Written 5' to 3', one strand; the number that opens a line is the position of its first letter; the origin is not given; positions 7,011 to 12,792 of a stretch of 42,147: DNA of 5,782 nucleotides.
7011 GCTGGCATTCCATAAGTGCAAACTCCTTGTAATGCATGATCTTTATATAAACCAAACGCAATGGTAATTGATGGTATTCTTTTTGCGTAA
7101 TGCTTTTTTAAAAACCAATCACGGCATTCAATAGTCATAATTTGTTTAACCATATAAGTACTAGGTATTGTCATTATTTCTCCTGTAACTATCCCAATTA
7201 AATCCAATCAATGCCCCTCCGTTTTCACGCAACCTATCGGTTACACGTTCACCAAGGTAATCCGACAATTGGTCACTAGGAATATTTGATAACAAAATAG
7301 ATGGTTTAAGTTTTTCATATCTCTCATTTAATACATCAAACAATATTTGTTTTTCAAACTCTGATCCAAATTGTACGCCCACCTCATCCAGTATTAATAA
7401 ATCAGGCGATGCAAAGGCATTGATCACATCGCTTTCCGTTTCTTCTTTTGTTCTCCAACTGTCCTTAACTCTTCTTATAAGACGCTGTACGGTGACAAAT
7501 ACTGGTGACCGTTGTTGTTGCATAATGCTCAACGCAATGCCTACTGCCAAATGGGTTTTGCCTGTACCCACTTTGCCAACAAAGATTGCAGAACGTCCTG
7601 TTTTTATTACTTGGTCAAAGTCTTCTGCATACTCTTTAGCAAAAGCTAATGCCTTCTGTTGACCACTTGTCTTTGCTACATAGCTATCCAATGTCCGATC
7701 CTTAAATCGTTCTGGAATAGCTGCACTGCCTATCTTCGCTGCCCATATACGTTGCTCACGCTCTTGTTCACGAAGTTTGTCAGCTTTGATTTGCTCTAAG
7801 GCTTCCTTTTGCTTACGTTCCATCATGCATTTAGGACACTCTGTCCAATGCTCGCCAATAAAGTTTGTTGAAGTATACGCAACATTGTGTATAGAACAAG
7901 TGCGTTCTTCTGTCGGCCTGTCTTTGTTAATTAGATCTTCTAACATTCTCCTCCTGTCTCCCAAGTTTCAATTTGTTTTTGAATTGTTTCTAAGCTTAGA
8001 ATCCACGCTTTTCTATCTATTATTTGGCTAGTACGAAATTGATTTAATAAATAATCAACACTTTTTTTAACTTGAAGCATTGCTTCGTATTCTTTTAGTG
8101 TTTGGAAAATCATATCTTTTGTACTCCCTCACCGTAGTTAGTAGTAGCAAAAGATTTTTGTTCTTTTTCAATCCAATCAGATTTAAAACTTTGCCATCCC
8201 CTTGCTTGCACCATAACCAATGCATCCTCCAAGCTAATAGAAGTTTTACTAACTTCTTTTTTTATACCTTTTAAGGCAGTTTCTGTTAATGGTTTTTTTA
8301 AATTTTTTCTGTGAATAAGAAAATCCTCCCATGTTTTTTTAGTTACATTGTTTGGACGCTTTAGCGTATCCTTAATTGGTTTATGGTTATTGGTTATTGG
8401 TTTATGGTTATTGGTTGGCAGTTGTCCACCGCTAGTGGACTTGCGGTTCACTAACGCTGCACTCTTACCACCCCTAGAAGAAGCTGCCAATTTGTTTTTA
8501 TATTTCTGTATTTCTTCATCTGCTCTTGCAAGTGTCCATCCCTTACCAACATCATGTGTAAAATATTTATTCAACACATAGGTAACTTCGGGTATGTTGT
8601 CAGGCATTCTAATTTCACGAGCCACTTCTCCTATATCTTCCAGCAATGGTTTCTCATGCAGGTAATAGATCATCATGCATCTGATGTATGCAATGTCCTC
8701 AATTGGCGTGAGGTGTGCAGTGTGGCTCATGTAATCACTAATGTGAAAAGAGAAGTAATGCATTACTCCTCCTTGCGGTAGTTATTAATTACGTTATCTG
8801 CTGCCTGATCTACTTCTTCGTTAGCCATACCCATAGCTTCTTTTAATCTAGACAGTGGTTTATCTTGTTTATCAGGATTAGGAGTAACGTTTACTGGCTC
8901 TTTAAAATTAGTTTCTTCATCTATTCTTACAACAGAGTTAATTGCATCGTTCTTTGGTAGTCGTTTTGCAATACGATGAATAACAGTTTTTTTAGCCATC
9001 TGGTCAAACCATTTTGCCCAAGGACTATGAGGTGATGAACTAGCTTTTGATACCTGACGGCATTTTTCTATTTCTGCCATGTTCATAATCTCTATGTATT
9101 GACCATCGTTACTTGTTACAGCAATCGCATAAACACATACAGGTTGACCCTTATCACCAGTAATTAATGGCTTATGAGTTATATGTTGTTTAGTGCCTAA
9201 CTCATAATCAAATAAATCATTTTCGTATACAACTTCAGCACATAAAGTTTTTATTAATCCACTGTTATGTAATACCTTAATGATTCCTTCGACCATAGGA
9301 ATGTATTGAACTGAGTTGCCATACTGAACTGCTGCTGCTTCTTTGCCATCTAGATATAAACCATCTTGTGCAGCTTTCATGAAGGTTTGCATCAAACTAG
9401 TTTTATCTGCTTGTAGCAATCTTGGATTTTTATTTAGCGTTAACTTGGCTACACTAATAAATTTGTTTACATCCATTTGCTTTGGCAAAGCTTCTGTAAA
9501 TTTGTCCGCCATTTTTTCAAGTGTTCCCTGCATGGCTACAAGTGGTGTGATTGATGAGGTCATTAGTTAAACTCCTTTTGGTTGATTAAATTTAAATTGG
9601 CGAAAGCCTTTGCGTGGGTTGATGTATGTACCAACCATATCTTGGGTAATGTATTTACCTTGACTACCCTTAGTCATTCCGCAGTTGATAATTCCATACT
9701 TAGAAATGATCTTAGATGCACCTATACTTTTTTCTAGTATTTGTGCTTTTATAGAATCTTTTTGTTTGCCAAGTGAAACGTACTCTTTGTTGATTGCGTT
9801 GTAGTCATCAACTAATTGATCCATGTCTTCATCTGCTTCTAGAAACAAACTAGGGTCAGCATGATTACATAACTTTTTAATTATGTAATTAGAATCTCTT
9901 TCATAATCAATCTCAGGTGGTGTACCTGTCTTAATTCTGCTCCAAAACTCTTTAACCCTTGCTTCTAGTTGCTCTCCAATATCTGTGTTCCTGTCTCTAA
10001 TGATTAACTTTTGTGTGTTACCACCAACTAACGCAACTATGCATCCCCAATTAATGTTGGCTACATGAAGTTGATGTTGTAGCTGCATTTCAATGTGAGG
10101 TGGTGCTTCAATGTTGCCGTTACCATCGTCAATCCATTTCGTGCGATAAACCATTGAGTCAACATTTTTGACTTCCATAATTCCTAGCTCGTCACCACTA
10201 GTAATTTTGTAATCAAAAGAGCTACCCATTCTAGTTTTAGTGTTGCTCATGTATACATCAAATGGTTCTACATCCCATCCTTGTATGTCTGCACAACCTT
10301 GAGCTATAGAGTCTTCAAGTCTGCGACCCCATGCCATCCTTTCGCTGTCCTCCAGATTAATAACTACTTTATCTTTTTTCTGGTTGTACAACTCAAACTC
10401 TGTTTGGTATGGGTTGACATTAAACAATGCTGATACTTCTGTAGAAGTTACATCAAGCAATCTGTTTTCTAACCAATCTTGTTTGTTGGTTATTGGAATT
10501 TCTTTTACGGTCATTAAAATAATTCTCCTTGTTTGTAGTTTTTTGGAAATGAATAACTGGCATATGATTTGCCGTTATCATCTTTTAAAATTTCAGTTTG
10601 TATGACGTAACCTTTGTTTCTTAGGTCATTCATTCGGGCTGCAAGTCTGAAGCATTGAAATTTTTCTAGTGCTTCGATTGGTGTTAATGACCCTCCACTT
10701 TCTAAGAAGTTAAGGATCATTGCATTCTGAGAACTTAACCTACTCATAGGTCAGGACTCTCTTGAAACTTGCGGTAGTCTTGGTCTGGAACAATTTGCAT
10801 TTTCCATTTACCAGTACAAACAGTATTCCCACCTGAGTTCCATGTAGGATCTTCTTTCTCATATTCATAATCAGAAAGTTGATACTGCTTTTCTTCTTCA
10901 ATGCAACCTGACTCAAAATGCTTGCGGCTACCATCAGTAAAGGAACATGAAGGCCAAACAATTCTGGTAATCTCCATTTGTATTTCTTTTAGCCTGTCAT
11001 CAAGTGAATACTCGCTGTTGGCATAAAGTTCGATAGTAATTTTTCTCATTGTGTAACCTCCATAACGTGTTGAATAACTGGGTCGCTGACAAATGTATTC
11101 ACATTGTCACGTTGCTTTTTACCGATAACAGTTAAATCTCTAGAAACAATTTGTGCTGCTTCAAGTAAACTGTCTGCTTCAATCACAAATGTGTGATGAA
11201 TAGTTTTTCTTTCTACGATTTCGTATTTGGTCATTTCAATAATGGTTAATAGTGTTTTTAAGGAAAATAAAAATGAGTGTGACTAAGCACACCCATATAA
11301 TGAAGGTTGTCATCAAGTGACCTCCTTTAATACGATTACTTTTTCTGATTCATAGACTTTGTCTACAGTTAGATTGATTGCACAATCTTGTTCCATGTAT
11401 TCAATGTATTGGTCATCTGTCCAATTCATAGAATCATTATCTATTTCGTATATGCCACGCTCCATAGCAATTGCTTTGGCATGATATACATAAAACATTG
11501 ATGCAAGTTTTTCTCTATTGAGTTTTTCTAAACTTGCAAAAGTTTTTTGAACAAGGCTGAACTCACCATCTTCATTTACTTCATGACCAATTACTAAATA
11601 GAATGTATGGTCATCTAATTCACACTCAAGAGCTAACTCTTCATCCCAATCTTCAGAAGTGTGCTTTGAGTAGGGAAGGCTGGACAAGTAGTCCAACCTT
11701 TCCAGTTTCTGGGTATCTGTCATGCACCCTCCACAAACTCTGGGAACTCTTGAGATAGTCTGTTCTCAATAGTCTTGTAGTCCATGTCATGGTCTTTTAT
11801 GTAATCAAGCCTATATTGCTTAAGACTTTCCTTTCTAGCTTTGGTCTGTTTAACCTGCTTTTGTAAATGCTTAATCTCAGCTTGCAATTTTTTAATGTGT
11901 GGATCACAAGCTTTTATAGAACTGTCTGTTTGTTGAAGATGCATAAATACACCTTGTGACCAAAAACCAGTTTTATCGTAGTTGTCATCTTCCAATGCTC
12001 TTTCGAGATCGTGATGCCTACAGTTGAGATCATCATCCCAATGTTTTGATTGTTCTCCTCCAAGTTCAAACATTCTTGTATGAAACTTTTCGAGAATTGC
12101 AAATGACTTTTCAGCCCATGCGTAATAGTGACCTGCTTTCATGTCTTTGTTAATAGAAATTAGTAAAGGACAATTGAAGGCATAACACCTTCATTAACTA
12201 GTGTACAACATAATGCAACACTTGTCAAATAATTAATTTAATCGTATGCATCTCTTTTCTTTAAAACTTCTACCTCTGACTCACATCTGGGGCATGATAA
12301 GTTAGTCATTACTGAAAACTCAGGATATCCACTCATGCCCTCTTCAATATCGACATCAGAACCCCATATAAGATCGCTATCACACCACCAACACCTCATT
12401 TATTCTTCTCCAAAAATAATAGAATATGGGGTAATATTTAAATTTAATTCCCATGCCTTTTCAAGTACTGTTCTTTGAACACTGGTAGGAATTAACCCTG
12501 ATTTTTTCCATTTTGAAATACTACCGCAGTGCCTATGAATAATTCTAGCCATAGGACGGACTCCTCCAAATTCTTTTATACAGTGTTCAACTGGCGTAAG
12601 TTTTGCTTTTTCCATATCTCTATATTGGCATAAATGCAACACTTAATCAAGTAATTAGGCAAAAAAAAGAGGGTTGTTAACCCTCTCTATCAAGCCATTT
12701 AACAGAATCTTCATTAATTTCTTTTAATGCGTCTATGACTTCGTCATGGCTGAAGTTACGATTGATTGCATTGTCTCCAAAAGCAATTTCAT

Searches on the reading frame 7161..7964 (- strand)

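Call 8: search_protein_families(library=pfam, proteins=[window:7161-7964:-], max_evalue=0.01)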
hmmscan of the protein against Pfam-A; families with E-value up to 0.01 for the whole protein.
window:7161-7964:- (267 aa): 9 families
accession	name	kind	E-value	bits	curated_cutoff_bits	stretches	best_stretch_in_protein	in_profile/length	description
PF01695.23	IstB_IS21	-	1.9e-18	67.3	24.1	1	68-241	43-207/238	IstB-like ATP binding protein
PF00308.24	Bac_DnaA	-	2e-09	38.3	23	1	91-245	6-155/162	Bacterial DnaA ATPAse domain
PF02367.23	TsaE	-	9.8e-05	22.8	26.6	1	110-162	8-62/128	Threonylcarbamoyl adenosine biosynthesis protein TsaE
PF02562.22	PhoH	-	0.00054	20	27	1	119-160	15-56/205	PhoH-like protein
PF04851.21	ResIII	-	0.00098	19.5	22.5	1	102-179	8-82/164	Type III restriction enzyme, res subunit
PF20720.3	nSTAND3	-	0.0024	18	27.2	1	115-173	9-64/155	Novel STAND NTPase 3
PF07728.20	AAA_5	-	0.0033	17.9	22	1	127-196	3-76/139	AAA domain (dynein-related subfamily)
PF00004.35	AAA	-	0.0039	18.1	21.2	1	127-211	2-87/131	ATPase family associated with various cellular activities (AAA)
PF12775.13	AAA_7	-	0.0095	15.9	25.8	0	116-158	26-68/181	P-loop containing dynein motor region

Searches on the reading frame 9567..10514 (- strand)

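Call 8: search_protein_families(library=pfam, proteins=[window:9567-10514:-], max_evalue=0.01)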
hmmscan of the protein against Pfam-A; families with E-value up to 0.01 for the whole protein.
window:9567-10514:- (315 aa): 2 families
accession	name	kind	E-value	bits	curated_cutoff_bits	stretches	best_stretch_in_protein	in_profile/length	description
PF09588.16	YqaJ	-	1.9e-17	64.4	22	1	13-154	1-149/150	YqaJ-like viral recombinase domain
PF11418.13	Scaffolding_pro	-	0.0068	17.4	25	0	227-276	24-73/100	Phi29 scaffolding protein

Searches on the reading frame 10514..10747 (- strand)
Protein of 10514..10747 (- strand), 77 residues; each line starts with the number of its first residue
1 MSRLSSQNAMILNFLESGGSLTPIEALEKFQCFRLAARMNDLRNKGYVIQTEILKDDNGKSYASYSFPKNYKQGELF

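Call 9: search_protein_families(library=pfam, proteins=[window:10514-10747:-], max_evalue=0.01)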
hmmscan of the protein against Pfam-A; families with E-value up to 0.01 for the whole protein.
window:10514-10747:- (77 aa): 1 family
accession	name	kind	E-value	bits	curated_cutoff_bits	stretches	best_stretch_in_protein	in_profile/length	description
PF14090.12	HTH_39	-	7.1e-16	58.3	21.3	1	6-67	1-67/70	Winged helix-turn-helix domain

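Call 16: search_protein_families(library=phrogs, proteins=[window:10514-10747:-], max_evalue=0.01)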
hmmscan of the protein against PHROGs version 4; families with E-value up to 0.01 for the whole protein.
window:10514-10747:- (77 aa): 2 families
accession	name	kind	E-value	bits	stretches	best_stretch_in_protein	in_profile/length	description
phrog_4973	-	unknown function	6.5e-19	69.3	1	5-73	67-136/149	-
phrog_21071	-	unknown function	0.0029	18.7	1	1-56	6-61/121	-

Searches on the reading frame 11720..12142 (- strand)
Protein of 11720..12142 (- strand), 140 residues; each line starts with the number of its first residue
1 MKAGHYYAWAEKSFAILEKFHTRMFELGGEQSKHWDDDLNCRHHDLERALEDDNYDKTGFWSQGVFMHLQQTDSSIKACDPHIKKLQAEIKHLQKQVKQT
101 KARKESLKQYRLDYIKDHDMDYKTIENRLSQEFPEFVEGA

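Call 9: search_protein_families(library=pfam, proteins=[window:11720-12142:-], max_evalue=0.01)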
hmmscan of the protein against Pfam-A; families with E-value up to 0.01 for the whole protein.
window:11720-12142:- (140 aa): 5 families
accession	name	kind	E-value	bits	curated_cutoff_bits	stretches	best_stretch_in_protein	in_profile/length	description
PF04977.20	DivIC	-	2.2e-05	24.6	28.9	1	61-126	11-79/80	Septum formation initiator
PF10234.14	Cluap1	-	0.0041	17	25.8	1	67-138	179-246/268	Clusterin-associated protein-1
PF06160.17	EzrA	-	0.0042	15.9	39.6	1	32-109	66-143/557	Septation ring formation regulator, EzrA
PF05565.16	Sipho_Gp157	-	0.0051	17.3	28.6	1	75-121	48-94/162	Siphovirus Gp157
PF13851.11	GAS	-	0.009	15.8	32.3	1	69-114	49-94/200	Growth-arrest specific micro-tubule binding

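Call 16: search_protein_families(library=phrogs, proteins=[window:11720-12142:-], max_evalue=0.01)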
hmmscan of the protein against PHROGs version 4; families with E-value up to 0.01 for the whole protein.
window:11720-12142:- (140 aa): 2 families
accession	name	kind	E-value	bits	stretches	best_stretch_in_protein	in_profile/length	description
phrog_253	-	DNA, RNA and nucleotide metabolism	0.0042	18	1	70-117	55-95/169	Mu Gam-like end protection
phrog_20783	-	unknown function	0.0099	17.1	0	6-53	44-91/95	-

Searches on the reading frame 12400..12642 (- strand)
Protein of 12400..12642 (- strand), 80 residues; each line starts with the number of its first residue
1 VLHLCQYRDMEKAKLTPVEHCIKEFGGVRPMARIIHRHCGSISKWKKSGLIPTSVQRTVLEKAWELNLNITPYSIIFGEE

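Call 9: search_protein_families(library=pfam, proteins=[window:12400-12642:-], max_evalue=0.01)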
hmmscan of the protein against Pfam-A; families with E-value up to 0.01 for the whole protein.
window:12400-12642:- (80 aa): 0 families

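Call 16: search_protein_families(library=phrogs, proteins=[window:12400-12642:-], max_evalue=0.01)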
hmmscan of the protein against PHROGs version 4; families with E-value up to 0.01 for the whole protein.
window:12400-12642:- (80 aa): 1 family
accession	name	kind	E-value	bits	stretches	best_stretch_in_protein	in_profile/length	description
phrog_409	-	transcription regulation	0.0051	18.4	1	18-59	17-57/127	transcriptional regulator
